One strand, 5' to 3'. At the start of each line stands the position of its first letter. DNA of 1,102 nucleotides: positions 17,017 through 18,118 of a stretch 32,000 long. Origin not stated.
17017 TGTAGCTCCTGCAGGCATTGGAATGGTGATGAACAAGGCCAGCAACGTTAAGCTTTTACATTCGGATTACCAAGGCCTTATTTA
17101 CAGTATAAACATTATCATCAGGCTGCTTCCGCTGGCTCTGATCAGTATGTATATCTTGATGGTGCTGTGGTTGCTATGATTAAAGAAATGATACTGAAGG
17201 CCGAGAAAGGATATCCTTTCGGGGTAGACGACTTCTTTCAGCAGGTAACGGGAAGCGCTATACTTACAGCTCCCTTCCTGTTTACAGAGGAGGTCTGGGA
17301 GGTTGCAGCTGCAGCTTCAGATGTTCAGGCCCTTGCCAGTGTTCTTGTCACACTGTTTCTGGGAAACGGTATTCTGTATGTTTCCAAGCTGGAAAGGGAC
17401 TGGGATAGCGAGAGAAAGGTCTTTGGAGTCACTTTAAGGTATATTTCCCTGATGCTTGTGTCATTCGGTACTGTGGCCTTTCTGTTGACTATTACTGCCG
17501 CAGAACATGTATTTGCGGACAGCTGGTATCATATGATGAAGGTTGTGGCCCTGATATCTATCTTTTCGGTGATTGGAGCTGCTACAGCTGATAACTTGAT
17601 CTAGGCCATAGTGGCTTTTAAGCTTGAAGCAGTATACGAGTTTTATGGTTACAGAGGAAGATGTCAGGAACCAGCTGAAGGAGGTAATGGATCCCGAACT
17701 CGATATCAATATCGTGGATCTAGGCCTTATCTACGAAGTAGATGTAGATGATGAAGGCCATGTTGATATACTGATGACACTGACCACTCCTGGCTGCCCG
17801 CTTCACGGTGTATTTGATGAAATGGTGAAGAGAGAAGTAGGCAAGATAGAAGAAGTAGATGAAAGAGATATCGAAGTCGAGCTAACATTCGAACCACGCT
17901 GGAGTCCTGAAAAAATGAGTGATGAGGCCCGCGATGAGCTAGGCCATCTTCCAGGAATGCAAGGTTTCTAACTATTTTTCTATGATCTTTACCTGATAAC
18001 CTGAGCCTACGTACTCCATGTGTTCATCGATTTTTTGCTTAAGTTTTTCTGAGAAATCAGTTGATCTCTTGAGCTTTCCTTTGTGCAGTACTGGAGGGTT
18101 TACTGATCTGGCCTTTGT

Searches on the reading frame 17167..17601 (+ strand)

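Call 88: search_protein_families(library=pfam, proteins=[window:17167-17601:+], max_evalue=0.001)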
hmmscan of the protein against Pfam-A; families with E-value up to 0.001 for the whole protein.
window:17167-17601:+ (145 aa): 1 family
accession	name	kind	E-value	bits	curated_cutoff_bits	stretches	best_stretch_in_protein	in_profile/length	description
PF09622.15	DUF2391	-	6.2e-07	29.5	22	1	21-141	149-271/275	Putative integral membrane protein (DUF2391)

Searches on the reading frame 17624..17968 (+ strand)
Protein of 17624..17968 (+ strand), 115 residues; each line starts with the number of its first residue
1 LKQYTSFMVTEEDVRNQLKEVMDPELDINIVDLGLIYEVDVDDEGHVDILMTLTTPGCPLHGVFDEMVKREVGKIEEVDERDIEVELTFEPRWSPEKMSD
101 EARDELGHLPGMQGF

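Call 88: search_protein_families(library=pfam, proteins=[window:17624-17968:+], max_evalue=0.001)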
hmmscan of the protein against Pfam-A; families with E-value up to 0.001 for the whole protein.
window:17624-17968:+ (115 aa): 1 family
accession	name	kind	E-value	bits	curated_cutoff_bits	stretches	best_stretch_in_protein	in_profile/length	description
PF01883.24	FeS_assembly_P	-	1.8e-19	70.2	23.5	1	11-84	1-72/73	Iron-sulfur cluster assembly protein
